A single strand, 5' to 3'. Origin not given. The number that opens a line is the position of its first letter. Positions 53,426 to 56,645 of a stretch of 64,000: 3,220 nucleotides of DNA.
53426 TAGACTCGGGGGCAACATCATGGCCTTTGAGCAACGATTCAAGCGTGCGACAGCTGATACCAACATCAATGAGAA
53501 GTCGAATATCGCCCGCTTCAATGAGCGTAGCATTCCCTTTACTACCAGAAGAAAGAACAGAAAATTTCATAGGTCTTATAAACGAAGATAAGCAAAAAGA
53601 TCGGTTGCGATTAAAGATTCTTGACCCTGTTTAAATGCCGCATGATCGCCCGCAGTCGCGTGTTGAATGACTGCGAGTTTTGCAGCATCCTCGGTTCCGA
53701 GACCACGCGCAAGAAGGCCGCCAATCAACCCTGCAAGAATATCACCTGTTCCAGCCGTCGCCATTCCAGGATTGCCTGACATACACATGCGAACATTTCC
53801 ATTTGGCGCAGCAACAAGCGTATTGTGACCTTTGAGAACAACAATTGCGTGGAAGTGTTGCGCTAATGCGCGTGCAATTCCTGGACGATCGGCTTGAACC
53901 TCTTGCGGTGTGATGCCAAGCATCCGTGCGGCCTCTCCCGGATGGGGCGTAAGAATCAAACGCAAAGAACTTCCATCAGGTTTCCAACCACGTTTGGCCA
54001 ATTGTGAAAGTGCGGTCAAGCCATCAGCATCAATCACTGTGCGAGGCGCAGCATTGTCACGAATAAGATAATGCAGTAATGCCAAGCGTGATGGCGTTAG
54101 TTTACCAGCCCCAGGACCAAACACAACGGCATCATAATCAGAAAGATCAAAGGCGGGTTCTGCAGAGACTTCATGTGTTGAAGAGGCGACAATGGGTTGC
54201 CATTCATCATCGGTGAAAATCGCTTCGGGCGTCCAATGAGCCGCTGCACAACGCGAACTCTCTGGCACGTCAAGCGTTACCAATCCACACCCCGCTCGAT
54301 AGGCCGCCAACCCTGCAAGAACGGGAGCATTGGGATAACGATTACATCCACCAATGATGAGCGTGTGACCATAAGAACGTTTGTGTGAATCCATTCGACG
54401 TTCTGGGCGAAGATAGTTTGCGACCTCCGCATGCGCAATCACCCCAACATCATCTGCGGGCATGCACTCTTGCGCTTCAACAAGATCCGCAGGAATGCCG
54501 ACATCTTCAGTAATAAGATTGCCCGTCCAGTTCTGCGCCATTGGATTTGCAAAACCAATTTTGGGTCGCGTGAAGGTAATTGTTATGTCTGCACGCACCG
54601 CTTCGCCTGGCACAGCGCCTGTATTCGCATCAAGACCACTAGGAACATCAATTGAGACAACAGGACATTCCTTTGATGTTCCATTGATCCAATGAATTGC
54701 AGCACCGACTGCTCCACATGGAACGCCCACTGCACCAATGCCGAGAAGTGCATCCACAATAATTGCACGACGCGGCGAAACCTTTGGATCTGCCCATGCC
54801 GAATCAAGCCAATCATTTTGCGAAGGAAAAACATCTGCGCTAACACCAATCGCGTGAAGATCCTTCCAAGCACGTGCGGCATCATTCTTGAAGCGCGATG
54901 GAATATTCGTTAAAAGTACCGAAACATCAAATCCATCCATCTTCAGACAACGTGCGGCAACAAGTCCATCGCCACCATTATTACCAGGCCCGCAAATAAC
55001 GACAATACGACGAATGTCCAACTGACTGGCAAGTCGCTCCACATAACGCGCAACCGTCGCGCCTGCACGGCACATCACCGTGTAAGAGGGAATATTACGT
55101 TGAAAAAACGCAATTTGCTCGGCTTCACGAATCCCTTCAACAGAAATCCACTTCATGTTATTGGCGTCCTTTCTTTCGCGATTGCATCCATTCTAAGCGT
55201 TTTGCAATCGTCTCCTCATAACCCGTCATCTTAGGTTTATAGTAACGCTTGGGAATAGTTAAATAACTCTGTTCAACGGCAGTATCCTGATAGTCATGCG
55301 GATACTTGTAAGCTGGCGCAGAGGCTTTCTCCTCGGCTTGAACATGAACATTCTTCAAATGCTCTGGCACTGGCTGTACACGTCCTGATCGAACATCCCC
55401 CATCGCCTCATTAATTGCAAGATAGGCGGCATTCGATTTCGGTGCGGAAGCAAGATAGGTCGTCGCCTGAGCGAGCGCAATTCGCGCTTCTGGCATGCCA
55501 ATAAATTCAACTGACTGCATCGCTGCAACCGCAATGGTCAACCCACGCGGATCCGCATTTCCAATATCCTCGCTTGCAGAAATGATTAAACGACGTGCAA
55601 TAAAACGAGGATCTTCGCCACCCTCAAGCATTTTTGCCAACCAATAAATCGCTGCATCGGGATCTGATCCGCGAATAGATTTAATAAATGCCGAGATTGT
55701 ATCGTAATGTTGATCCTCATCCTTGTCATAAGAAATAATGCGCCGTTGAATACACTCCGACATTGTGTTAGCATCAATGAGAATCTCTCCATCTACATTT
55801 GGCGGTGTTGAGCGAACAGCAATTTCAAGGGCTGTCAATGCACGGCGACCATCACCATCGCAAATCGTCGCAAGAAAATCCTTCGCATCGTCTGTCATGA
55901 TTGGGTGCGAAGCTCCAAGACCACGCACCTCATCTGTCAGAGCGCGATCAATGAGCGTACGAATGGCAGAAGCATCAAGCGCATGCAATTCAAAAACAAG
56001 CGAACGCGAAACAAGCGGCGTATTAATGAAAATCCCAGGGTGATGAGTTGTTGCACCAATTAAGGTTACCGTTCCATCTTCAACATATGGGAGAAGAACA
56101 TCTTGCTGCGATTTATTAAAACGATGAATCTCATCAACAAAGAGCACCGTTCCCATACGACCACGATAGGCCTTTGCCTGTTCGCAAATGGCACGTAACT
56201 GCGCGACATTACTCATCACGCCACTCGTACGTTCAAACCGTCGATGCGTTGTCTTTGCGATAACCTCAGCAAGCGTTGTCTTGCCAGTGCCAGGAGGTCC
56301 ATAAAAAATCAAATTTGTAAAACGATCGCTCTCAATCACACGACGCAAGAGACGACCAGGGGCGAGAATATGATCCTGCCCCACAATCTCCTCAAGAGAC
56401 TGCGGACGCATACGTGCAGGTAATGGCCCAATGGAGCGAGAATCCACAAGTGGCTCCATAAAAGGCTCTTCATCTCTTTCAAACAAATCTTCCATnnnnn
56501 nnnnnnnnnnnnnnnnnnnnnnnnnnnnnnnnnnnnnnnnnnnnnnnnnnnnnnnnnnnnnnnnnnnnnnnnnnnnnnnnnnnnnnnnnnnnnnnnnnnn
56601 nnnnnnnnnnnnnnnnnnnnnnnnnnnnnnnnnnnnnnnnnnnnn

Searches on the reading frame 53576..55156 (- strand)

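Call 7: search_protein_families(library=pfam, proteins=[window:53576-55156:-])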
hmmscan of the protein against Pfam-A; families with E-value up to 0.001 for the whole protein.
window:53576-55156:- (526 aa): 3 families
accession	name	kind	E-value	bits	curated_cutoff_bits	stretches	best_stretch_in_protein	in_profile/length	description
PF01256.23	Carb_kinase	-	2.8e-51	174.8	27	1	266-524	2-240/242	NAD(P)H-hydrate dehydratase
PF03853.21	YjeF_N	-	2.2e-43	148.6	24.9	1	26-201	3-169/169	YjeF-related protein N-terminus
PF08543.17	Phos_pyr_kin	-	0.0008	19.3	27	0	400-496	121-225/246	Phosphomethylpyrimidine kinase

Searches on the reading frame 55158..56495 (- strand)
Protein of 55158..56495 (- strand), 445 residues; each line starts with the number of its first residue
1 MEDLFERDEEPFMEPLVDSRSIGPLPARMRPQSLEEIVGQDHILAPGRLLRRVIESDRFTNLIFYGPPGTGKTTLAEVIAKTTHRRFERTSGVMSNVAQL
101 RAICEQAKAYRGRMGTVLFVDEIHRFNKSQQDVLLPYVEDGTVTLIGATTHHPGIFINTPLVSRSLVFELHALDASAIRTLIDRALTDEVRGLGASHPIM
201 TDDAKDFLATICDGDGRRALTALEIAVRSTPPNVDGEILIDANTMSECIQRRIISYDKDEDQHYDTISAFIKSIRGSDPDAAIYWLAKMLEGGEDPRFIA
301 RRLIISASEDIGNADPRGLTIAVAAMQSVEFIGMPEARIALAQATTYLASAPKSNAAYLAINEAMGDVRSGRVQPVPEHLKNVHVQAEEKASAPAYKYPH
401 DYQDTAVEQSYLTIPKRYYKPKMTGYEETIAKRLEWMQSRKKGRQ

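Call 7: search_protein_families(library=pfam, proteins=[window:55158-56495:-])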
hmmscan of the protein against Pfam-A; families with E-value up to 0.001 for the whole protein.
window:55158-56495:- (445 aa): 14 families
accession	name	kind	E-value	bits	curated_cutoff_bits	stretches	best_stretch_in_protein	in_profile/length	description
PF12002.13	MgsA_C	-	4.6e-65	219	27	1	276-437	1-166/167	MgsA AAA+ ATPase C terminal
PF16193.11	AAA_assoc_2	-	8.2e-28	96.9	34.3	1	199-275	6-81/81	AAA C-terminal domain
PF05496.18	RuvB_N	-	2.1e-17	63.8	27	1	29-146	1-116/159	Holliday junction DNA helicase RuvB P-loop domain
PF00004.35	AAA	-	8.5e-16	59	21.2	1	62-153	1-111/131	ATPase family associated with various cellular activities (AAA)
PF07728.20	AAA_5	-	1.1e-08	35.6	22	1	61-146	1-98/139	AAA domain (dynein-related subfamily)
PF00158.32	Sigma54_activat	-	2.3e-06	27.8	20.2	0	115-152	94-131/168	Sigma-54 interaction domain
PF01078.27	Mg_chelatase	-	2.5e-06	27.5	20.3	0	60-81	23-44/207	Magnesium chelatase, subunit ChlI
PF13191.12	AAA_16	-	2.7e-05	25.2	32.6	0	49-86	15-51/167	AAA ATPase domain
PF07726.17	AAA_3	-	3.1e-05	24.3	27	1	63-157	3-105/131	ATPase family associated with various cellular activities (AAA)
PF07724.20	AAA_2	-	7.4e-05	23.3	27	1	60-144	4-105/166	AAA domain (Cdc48 subfamily)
PF14532.12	Sigma54_activ_2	-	0.00013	22.7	25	1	60-172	22-130/138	Sigma-54 interaction domain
PF13173.12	AAA_14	-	0.00025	21.5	27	1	62-174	5-124/129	AAA domain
PF13401.12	AAA_22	-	0.00038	21.2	27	0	62-86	8-32/130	AAA domain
PF13604.12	AAA_30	-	0.00077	19.7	27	0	50-86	10-45/191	AAA domain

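Call 10: find_encoding_contigs(protein=window:55158-56495:-, flank=10000, max_places=6)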
Protein window:55158-56495:- (445 aa): no gene with exactly this product is on record in the collection.

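Call 14: find_homologous_proteins(query=window:55158-56495:-, max_evalue=1e-50)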
Query window:55158-56495:- (445 aa): 8000 proteins with E <= 1e-50 among 8000 candidates; the best 120 are listed.
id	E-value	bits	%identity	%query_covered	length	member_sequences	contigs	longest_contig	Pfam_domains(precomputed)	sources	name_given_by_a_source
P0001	4.3e-295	996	100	100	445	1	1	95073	PF00158.33,PF16193.12,PF00004.36,PF05496.19,PF07728.21,PF12002.14,PF01078.28,PF13191.13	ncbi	-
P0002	3.4e-253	858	86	100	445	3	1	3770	PF00158.33,PF16193.12,PF07724.21,PF07726.18,PF00004.36,PF05496.19,PF07728.21,PF12002.14,PF01078.28,PF13191.13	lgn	-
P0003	2.7e-252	855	85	100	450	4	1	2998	PF00158.33,PF16193.12,PF07726.18,PF00004.36,PF05496.19,PF07728.21,PF12002.14,PF01078.28,PF13191.13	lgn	-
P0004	3.4e-240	815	82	99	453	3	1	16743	PF00158.33,PF16193.12,PF00004.36,PF05496.19,PF07728.21,PF12002.14,PF01078.28,PF13191.13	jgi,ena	-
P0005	1.3e-239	813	81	99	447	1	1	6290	PF00158.33,PF16193.12,PF00004.36,PF05496.19,PF07728.21,PF12002.14,PF01078.28,PF13191.13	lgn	-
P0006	1.9e-239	813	81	99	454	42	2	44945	PF00158.33,PF16193.12,PF00004.36,PF05496.19,PF07728.21,PF12002.14,PF01078.28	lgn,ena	-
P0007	2.3e-239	812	81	99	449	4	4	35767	PF00158.33,PF16193.12,PF00004.36,PF05496.19,PF07728.21,PF12002.14,PF01078.28,PF13191.13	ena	-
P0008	6.5e-239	811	82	100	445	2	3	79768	PF00158.33,PF16193.12,PF00004.36,PF05496.19,PF07728.21,PF12002.14,PF01078.28,PF13191.13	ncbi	-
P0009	3.6e-238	808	80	100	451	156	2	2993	PF00158.33,PF16193.12,PF00004.36,PF05496.19,PF07728.21,PF12002.14,PF01078.28,PF13191.13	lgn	-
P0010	1.1e-236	803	80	100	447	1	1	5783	PF00158.33,PF16193.12,PF00004.36,PF05496.19,PF07728.21,PF12002.14,PF01078.28,PF13191.13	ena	-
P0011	2.4e-236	802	80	100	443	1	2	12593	PF00158.33,PF16193.12,PF07726.18,PF00004.36,PF05496.19,PF07728.21,PF12002.14,PF01078.28,PF13191.13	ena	-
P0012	7.2e-236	801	82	100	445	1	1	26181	PF00158.33,PF16193.12,PF00004.36,PF05496.19,PF07728.21,PF12002.14,PF01078.28,PF13191.13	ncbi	-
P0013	1.2e-235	800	80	99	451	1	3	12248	PF00158.33,PF16193.12,PF00004.36,PF05496.19,PF07728.21,PF12002.14,PF01078.28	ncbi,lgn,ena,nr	ncbi:MAG: replication-associated recombination protein A [Kiritimatiellae bacterium]|nr:replication-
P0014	1.2e-235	800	80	99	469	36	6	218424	PF00158.33,PF16193.12,PF07726.18,PF00004.36,PF05496.19,PF07728.21,PF12002.14,PF01078.28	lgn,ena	-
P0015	3.3e-235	799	79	99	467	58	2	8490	PF00158.33,PF16193.12,PF00004.36,PF05496.19,PF07728.21,PF12002.14,PF01078.28,PF13191.13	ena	-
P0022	5.4e-234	795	80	100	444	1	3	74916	PF00158.33,PF16193.12,PF00004.36,PF05496.19,PF07728.21,PF12002.14,PF01078.28,PF13191.13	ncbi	-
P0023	9.8e-234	794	81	96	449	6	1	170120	PF00158.33,PF16193.12,PF00004.36,PF05496.19,PF07728.21,PF12002.14,PF01078.28,PF13191.13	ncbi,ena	-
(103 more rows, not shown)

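Call 16: find_encoding_contigs(protein=P0001, flank=10000, max_places=3)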
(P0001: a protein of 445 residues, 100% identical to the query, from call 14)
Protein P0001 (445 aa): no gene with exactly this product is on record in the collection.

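Call 17: find_encoding_contigs(protein=P0008, flank=10000, max_places=3)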
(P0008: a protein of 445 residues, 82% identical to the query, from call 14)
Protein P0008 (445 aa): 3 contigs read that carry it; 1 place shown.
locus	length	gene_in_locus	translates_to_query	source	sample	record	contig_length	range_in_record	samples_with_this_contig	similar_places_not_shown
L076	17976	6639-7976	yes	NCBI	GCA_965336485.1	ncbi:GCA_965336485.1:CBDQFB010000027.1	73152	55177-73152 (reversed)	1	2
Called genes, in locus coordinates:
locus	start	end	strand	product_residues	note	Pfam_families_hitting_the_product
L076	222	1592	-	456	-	PF08238:Sel1 (faint)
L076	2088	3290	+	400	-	PF26549:Tricorn_N, PF07676:PD40, PF26550:Tricorn_2nd, PF00930:DPPIV_N (weak), PF26549:Tricorn_N, PF07676:PD40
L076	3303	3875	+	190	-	PF00691:OmpA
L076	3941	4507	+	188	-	PF02416:TatA_B_E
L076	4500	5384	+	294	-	PF00902:TatC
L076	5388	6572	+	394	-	-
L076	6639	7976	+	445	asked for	PF05496:RuvB_N, PF00158:Sigma54_activat (faint), PF01078:Mg_chelatase (faint), PF13191:AAA_16 (faint), PF00004:AAA, PF07728:AAA_5 (weak), PF16193:AAA_assoc_2, PF12002:MgsA_C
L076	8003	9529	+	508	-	PF03853:YjeF_N, PF01256:Carb_kinase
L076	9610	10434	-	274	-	PF04909:Amidohydro_2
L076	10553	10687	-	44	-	PF00301:Rubredoxin, PF21349:RUBY_RBDX (faint)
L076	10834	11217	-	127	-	-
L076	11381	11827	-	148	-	-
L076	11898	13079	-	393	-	PF00438:S-AdoMet_synt_N, PF02772:S-AdoMet_synt_M, PF02773:S-AdoMet_synt_C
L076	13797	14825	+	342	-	PF01118:Semialdhyde_dh, PF02774:Semialdhyde_dhC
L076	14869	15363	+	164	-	PF17775:YchJ_M-like, PF02810:SEC-C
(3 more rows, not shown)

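Call 18: find_encoding_contigs(protein=P0002, flank=10000, max_places=3)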
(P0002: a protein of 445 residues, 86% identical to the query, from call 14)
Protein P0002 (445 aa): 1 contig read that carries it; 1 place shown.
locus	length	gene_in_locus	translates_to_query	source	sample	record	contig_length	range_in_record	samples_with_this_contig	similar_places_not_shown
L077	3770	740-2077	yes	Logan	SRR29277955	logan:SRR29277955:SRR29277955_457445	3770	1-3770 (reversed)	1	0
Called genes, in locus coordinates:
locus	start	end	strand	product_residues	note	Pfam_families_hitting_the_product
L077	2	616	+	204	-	?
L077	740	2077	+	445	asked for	PF00158:Sigma54_activat (faint), PF01078:Mg_chelatase (faint), PF05496:RuvB_N, PF13191:AAA_16 (faint), PF00004:AAA, PF07728:AAA_5 (weak), PF16193:AAA_assoc_2, PF12002:MgsA_C, +2 more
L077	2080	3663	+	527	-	PF03853:YjeF_N, PF01256:Carb_kinase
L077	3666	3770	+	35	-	?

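Call 19: find_encoding_contigs(protein=P0003, flank=10000, max_places=3)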
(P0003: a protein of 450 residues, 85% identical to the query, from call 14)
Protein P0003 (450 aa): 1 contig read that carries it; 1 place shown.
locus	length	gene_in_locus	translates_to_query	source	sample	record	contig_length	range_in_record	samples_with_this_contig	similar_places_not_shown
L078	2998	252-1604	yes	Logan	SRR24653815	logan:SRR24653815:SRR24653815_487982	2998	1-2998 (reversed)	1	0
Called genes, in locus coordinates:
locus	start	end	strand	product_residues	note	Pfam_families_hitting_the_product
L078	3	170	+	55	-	?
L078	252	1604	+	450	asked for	PF00158:Sigma54_activat (faint), PF01078:Mg_chelatase (faint), PF05496:RuvB_N, PF13191:AAA_16 (faint), PF00004:AAA, PF07728:AAA_5 (weak), PF16193:AAA_assoc_2, PF12002:MgsA_C, +1 more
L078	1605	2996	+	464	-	?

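Call 20: find_encoding_contigs(protein=P0012, flank=10000, max_places=3)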
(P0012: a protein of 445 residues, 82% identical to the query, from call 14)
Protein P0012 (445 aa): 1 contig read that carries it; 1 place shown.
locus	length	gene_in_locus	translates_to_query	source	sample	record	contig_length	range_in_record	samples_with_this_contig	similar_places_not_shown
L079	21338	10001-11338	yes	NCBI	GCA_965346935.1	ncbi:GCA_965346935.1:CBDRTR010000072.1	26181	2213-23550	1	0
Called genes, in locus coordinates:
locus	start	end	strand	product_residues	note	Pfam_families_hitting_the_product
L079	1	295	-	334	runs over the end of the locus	PF02733:Dak1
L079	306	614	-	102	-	-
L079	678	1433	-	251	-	-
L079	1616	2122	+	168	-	-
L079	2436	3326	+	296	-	PF01522:Polysacc_deac_1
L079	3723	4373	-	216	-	-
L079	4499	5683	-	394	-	-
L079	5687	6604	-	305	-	PF00902:TatC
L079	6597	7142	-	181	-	PF02416:TatA_B_E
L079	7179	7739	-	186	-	PF00691:OmpA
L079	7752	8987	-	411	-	PF26549:Tricorn_N, PF07676:PD40 (weak), PF26550:Tricorn_2nd, PF00930:DPPIV_N (weak), PF26549:Tricorn_N, PF07676:PD40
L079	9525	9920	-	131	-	PF00383:dCMP_cyt_deam_1, PF08211:dCMP_cyt_deam_2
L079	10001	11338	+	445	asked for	PF05496:RuvB_N, PF00158:Sigma54_activat (faint), PF01078:Mg_chelatase (faint), PF13191:AAA_16 (faint), PF00004:AAA, PF07728:AAA_5 (weak), PF16193:AAA_assoc_2, PF12002:MgsA_C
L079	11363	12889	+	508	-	PF03853:YjeF_N, PF01256:Carb_kinase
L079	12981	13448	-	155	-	-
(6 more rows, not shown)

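Call 41: find_encoding_contigs(protein=P0014, flank=10000, max_places=4)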
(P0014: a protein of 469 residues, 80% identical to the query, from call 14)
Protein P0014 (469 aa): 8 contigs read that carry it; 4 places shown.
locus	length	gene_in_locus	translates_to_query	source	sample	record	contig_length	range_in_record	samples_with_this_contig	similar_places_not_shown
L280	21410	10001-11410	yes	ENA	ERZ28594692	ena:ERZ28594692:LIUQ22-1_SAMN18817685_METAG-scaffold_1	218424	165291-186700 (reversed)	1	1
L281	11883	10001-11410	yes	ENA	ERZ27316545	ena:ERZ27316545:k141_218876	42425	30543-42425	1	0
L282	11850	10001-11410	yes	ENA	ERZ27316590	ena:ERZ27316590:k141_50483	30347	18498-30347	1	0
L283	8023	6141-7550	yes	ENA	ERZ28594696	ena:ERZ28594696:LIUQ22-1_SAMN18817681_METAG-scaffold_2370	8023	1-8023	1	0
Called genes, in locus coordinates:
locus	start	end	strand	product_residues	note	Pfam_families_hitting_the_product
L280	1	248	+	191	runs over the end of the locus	-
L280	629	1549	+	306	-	PF00483:NTP_transferase (weak)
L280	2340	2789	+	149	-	PF11810:DUF3332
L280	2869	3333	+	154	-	PF11810:DUF3332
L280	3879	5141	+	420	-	PF25917:BSH_RND (weak), PF25954:Beta-barrel_RND_2, PF25990:Beta-barrel_YknX (weak)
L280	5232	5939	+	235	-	PF00005:ABC_tran, PF13304:AAA_21 (weak)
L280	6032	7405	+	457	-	PF12704:MacB_PCD, PF02687:FtsX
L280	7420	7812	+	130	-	PF00383:dCMP_cyt_deam_1, PF08211:dCMP_cyt_deam_2, PF26947:CDL (weak)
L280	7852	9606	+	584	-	PF01368:DHH, PF02272:DHHA1, PF17768:RecJ_OB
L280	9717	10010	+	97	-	-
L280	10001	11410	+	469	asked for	PF05496:RuvB_N, PF00158:Sigma54_activat (faint), PF01078:Mg_chelatase (faint), PF00004:AAA, PF07726:AAA_3 (faint), PF07728:AAA_5 (weak), PF16193:AAA_assoc_2, PF12002:MgsA_C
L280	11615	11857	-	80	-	-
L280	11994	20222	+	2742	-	PF13385:Laminin_G_3 (weak)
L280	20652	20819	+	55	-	-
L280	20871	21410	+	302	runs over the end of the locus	PF00077:RVP (faint), PF13650:Asp_protease_2, PF13975:gag-asp_proteas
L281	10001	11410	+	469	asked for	PF05496:RuvB_N, PF00158:Sigma54_activat (faint), PF01078:Mg_chelatase (faint), PF00004:AAA, PF07726:AAA_3 (faint), PF07728:AAA_5 (weak), PF16193:AAA_assoc_2, PF12002:MgsA_C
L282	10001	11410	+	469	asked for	PF05496:RuvB_N, PF00158:Sigma54_activat (faint), PF01078:Mg_chelatase (faint), PF00004:AAA, PF07726:AAA_3 (faint), PF07728:AAA_5 (weak), PF16193:AAA_assoc_2, PF12002:MgsA_C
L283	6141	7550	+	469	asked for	PF05496:RuvB_N, PF00158:Sigma54_activat (faint), PF01078:Mg_chelatase (faint), PF00004:AAA, PF07726:AAA_3 (faint), PF07728:AAA_5 (weak), PF16193:AAA_assoc_2, PF12002:MgsA_C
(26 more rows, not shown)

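Call 42: find_encoding_contigs(protein=P0023, flank=10000, max_places=4)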
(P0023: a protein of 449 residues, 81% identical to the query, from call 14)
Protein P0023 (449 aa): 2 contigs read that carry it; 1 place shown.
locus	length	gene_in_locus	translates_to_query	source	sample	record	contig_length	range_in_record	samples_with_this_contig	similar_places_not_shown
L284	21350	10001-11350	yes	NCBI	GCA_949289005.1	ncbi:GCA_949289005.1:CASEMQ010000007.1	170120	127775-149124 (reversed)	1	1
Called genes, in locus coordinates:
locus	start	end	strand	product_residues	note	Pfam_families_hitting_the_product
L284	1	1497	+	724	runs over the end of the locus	PF00521:DNA_topoisoIV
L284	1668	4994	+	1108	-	PF18582:HZS_alpha, PF03781:FGE-sulfatase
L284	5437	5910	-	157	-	PF02922:CBM_48 (weak), PF16561:AMPK1_CBM, PF22058:X25_BaPul_like (weak)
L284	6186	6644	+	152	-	-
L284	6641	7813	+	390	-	PF02684:LpxB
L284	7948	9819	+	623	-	PF17297:PEPCK_N, PF00821:PEPCK_GTP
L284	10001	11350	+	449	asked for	PF00158:Sigma54_activat (faint), PF01078:Mg_chelatase (faint), PF05496:RuvB_N, PF13191:AAA_16 (faint), PF00004:AAA, PF07728:AAA_5, PF16193:AAA_assoc_2, PF12002:MgsA_C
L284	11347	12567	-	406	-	PF07690:MFS_1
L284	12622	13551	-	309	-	PF00149:Metallophos (weak)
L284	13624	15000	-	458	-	PF12704:MacB_PCD, PF02687:FtsX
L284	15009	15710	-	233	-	PF00005:ABC_tran, PF13304:AAA_21 (weak)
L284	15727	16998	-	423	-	PF25917:BSH_RND (weak), PF25990:Beta-barrel_YknX (faint), PF25876:HH_MFP_RND (weak), PF25954:Beta-barrel_RND_2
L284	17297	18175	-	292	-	PF01791:DeoC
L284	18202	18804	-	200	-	PF02734:Dak2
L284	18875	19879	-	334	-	PF02733:Dak1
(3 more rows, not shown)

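Call 43: find_encoding_contigs(protein=P0022, flank=10000, max_places=4)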
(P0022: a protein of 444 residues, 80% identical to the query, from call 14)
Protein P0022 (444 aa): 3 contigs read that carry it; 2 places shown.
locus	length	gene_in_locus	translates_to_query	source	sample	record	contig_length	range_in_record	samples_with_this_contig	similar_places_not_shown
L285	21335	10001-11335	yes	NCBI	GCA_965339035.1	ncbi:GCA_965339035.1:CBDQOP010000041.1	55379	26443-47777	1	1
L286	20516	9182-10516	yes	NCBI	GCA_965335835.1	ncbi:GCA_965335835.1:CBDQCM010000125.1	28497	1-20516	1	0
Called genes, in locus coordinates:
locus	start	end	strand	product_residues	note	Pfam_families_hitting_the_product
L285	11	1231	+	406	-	PF13173:AAA_14, PF13635:DUF4143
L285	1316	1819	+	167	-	PF02464:CinA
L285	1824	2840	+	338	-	PF01063:Aminotran_4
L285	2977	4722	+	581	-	PF02776:TPP_enzyme_N, PF00205:TPP_enzyme_M, PF02775:TPP_enzyme_C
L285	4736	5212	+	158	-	PF01842:ACT, PF13291:ACT_4 (weak), PF22629:ACT_AHAS_ss, PF13710:ACT_5, PF10369:ALS_ss_C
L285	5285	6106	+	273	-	PF08501:Shikimate_dh_N, PF18317:SDH_C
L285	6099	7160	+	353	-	PF06750:A24_N_bact, PF01478:Peptidase_A24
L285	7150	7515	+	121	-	PF02152:FolB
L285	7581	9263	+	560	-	PF00483:NTP_transferase, PF12804:NTP_transf_3, PF01636:APH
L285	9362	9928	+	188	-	PF00149:Metallophos (faint), PF12850:Metallophos_2 (faint)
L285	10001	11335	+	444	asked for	PF05496:RuvB_N, PF00158:Sigma54_activat (faint), PF01078:Mg_chelatase (faint), PF13191:AAA_16 (faint), PF00004:AAA, PF07728:AAA_5 (weak), PF16193:AAA_assoc_2, PF12002:MgsA_C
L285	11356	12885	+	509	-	PF03853:YjeF_N, PF01256:Carb_kinase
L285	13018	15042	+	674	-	-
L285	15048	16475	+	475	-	-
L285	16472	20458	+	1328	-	PF20154:LNT_N, PF00795:CN_hydrolase, PF13432:TPR_16 (faint), PF07719:TPR_2 (faint), PF13424:TPR_12 (faint), PF13428:TPR_14 (faint), PF14559:TPR_19 (faint), PF13525:YfiO, +1 more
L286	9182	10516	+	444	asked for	PF05496:RuvB_N, PF00158:Sigma54_activat (faint), PF01078:Mg_chelatase (faint), PF13191:AAA_16 (faint), PF00004:AAA, PF07728:AAA_5 (weak), PF16193:AAA_assoc_2, PF12002:MgsA_C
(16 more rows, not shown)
